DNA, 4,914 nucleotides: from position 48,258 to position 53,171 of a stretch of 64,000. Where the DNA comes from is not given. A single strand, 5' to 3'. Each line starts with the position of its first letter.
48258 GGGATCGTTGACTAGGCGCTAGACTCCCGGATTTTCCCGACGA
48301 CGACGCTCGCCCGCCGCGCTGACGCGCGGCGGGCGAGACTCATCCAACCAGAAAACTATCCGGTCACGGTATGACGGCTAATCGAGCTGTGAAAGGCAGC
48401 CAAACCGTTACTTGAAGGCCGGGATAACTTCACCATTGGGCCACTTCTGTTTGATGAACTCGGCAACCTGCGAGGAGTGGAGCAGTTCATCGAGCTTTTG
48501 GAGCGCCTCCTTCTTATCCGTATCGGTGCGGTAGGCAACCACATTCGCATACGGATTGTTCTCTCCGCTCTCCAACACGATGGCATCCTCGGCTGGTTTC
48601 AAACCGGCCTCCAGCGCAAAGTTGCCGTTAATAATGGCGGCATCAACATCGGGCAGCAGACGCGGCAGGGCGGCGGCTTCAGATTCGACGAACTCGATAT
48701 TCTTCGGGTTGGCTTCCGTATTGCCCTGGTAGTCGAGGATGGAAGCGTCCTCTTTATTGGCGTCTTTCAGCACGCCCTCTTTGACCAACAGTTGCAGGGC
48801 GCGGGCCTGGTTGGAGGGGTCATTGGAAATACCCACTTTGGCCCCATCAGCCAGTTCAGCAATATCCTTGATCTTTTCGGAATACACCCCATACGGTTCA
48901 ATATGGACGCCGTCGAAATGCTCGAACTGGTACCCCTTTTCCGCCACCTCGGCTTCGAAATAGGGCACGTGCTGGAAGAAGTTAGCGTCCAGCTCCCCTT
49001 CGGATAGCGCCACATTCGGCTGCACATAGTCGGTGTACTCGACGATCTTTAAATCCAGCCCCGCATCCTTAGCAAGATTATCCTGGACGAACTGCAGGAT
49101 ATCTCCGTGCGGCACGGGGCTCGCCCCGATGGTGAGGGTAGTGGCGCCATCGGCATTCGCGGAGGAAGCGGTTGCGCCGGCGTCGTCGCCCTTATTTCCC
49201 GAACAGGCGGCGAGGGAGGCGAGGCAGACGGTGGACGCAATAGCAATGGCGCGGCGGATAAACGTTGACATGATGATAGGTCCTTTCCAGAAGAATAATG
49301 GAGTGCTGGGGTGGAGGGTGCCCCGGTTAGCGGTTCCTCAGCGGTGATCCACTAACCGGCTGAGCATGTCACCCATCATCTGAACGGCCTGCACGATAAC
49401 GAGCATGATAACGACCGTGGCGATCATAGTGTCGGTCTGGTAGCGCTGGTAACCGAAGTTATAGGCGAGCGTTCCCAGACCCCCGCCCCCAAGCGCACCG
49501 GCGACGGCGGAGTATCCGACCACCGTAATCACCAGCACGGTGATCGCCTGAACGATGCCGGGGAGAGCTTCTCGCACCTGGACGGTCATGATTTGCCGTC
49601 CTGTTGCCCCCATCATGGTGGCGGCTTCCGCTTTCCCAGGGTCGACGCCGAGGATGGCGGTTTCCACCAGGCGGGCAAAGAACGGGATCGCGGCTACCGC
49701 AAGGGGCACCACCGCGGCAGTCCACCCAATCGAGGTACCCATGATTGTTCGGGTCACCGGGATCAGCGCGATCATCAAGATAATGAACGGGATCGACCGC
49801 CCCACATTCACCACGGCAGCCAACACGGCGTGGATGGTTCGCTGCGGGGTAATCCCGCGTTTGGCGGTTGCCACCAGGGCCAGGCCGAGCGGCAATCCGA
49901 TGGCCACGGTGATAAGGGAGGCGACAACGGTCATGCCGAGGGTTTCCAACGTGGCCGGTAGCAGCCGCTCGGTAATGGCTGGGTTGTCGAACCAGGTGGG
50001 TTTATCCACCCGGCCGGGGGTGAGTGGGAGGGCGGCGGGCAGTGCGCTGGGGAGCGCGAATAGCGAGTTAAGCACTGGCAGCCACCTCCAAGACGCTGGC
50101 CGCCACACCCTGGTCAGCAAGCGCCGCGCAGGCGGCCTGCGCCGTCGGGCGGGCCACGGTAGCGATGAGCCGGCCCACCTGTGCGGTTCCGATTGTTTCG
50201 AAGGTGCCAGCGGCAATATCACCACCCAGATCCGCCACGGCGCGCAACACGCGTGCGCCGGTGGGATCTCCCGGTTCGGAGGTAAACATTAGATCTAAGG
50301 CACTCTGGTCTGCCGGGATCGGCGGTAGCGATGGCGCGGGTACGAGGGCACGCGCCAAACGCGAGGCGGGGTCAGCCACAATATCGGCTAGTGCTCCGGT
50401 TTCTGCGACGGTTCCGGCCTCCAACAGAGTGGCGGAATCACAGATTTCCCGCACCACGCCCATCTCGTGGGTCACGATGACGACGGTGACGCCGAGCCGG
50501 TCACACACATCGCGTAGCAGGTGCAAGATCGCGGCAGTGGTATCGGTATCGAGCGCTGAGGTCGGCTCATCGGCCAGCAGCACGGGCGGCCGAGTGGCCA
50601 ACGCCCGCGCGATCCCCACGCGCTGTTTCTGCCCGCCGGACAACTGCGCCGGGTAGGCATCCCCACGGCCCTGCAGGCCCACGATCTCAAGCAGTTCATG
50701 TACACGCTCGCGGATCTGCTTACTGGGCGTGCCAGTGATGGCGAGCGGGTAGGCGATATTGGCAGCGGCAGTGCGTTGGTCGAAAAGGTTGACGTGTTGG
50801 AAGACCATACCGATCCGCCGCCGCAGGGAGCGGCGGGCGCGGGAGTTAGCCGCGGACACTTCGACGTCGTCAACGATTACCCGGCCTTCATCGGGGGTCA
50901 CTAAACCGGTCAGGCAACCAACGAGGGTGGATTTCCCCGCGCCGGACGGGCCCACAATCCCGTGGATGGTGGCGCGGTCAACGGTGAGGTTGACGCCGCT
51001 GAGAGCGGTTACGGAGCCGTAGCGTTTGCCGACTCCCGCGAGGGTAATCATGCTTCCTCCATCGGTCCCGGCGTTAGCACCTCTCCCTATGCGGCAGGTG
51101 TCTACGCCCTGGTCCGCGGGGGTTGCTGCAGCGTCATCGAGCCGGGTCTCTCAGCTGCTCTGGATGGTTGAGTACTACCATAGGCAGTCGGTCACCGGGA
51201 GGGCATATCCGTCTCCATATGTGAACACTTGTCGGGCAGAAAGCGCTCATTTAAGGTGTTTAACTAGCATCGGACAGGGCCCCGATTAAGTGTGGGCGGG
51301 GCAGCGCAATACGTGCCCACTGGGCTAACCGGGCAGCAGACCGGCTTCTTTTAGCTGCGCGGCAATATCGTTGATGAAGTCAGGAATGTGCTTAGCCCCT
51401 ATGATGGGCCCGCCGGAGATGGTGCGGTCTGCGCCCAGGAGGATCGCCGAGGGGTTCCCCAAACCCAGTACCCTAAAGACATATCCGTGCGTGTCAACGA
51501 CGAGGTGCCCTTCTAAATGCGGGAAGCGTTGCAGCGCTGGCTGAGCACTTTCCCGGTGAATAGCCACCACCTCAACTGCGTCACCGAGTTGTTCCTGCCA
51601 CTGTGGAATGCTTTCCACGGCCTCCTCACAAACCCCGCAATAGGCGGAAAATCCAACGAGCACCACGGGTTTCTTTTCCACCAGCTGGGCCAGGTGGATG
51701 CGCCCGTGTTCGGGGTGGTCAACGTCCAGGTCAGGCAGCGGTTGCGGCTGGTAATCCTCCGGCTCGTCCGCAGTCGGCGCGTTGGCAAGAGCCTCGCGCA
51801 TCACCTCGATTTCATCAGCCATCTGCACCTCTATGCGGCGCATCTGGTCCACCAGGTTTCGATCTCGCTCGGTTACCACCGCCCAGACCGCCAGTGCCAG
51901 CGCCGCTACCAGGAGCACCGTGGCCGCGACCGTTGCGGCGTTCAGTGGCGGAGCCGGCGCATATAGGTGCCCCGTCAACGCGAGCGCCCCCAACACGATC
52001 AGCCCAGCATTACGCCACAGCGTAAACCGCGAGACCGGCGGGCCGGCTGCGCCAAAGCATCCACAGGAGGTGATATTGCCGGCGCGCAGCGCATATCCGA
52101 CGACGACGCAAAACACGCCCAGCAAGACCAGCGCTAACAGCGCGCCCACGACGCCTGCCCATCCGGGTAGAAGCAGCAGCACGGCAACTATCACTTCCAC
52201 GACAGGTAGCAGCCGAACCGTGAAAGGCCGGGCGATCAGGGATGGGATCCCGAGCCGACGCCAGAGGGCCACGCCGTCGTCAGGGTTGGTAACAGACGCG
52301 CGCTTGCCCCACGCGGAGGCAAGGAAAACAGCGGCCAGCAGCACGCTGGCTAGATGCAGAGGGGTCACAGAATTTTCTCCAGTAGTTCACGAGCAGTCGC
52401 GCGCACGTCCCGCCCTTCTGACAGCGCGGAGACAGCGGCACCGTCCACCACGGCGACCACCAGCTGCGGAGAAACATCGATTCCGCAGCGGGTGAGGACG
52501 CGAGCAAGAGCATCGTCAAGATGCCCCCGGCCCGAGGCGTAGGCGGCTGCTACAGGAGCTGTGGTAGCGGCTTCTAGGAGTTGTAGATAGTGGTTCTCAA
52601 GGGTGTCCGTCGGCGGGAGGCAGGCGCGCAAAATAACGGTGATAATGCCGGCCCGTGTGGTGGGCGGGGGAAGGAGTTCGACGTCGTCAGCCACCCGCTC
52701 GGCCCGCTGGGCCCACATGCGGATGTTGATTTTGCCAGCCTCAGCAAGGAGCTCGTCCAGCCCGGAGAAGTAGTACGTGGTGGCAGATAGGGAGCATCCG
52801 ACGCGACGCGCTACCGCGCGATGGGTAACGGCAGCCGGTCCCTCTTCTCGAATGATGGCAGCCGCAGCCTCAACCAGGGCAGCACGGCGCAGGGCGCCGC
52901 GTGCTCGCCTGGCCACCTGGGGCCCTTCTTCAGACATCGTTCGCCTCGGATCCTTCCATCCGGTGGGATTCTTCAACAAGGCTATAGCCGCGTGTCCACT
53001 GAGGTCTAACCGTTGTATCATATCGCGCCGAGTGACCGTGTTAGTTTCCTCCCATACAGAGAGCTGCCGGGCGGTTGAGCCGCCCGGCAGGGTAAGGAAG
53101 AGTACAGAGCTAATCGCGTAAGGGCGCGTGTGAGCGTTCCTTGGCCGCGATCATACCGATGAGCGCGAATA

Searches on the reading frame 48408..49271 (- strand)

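Call 44: search_protein_families(library=pfam, proteins=[window:48408-49271:-])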
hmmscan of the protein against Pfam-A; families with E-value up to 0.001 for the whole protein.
window:48408-49271:- (287 aa): 2 families
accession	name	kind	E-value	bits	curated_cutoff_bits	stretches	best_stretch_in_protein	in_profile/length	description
PF03180.19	Lipoprotein_9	-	8.4e-79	264.5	27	1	46-286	1-236/236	NlpA lipoprotein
PF09084.16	NMT1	-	0.0008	19.8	20.5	0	68-173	17-119/216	NMT1/THI5 like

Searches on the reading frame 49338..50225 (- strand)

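Call 44: search_protein_families(library=pfam, proteins=[window:49338-50225:-])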
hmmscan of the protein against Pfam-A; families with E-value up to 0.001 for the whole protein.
window:49338-50225:- (295 aa): 1 family
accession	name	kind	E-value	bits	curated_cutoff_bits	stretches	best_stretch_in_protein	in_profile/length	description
PF00528.27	BPD_transp_1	-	1.8e-12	47.8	26.4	1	125-292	10-182/184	Binding-protein-dependent transport system inner membrane component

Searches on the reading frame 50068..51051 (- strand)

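Call 44: search_protein_families(library=pfam, proteins=[window:50068-51051:-])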
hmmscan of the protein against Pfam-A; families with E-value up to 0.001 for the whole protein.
window:50068-51051:- (327 aa): 7 families
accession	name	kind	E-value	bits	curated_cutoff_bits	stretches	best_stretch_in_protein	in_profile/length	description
PF00005.33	ABC_tran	-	2.1e-36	126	25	1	17-165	1-137/137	ABC transporter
PF13304.12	AAA_21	-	6.3e-10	40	27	1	120-200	221-303/304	AAA domain, putative AbiEii toxin, Type IV TA system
PF02463.25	SMC_N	-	2.4e-06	27.6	40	1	29-201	26-203/220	RecF/RecN/SMC N terminal domain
PF13555.12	AAA_29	-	0.00013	22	27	1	20-55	15-50/61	P-loop containing region of AAA domain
PF13604.12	AAA_30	-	0.0002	21.6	27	1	22-143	13-82/191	AAA domain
PF13401.12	AAA_22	-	0.00037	21.3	27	0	29-130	7-64/130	AAA domain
PF13191.12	AAA_16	-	0.0008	20.4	32.6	0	32-188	29-164/167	AAA ATPase domain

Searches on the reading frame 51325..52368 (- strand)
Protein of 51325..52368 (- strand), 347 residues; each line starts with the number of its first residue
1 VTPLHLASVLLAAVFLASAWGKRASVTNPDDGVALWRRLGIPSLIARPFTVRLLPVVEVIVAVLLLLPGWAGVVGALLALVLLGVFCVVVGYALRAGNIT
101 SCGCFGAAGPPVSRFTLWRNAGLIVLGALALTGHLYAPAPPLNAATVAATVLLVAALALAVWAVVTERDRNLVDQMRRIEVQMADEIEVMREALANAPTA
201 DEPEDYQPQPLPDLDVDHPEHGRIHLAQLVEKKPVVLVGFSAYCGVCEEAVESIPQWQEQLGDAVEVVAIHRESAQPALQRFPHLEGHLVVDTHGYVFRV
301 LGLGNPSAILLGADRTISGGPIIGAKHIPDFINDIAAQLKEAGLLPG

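Call 44: search_protein_families(library=pfam, proteins=[window:51325-52368:-])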
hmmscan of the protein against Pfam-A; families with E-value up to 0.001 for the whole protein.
window:51325-52368:- (347 aa): 2 families
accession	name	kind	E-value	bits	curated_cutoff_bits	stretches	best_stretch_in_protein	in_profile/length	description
PF07291.16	MauE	-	1.4e-24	87.2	27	1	4-131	5-126/128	Methylamine utilisation protein MauE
PF00578.27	AhpC-TSA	-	7.1e-06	26.4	26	1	209-306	3-103/124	AhpC/TSA family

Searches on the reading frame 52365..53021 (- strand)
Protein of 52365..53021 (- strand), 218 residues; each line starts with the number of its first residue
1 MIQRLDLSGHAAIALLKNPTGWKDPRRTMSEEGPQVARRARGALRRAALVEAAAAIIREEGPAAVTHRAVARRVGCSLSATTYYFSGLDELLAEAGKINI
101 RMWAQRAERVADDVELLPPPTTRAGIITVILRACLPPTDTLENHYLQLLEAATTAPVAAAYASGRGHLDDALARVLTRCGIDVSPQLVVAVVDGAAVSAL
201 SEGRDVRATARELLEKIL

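Call 4: search_protein_families(library=ncbifam, proteins=[window:52365-53021:-])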
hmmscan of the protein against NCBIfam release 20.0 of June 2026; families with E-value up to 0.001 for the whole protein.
window:52365-53021:- (218 aa): 3 families
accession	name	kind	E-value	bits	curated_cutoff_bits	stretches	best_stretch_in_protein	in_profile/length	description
TIGR03384.1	betaine_BetI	equivalog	1.8e-08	34.3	201.3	1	43-101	7-65/189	choline-binding transcriptional repressor BetI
NF001978.0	PRK00767.1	equivalog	4.8e-07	29.8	118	1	43-108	8-73/197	transcriptional regulator BetI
NF008587.1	PRK11552.1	equivalog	0.00012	21.8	365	1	40-134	3-98/213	transcriptional regulator CecR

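Call 5: search_protein_families(library=pfam, proteins=[window:52365-53021:-])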
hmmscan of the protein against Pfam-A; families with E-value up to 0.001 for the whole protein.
window:52365-53021:- (218 aa): 2 families
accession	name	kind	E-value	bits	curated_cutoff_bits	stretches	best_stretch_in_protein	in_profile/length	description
PF17940.6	TetR_C_31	-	1.4e-06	28.9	27.4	1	145-218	28-105/107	Tetracyclin repressor-like, C-terminal domain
PF00440.29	TetR_N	-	4.1e-06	26.9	24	1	49-95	1-47/47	Bacterial regulatory proteins, tetR family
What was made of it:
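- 52365..52937 (-): TetR-family regulator (190 aa), the candidate repressor of the whole cluster. TetR_N and TetR_C_31 (call 5).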
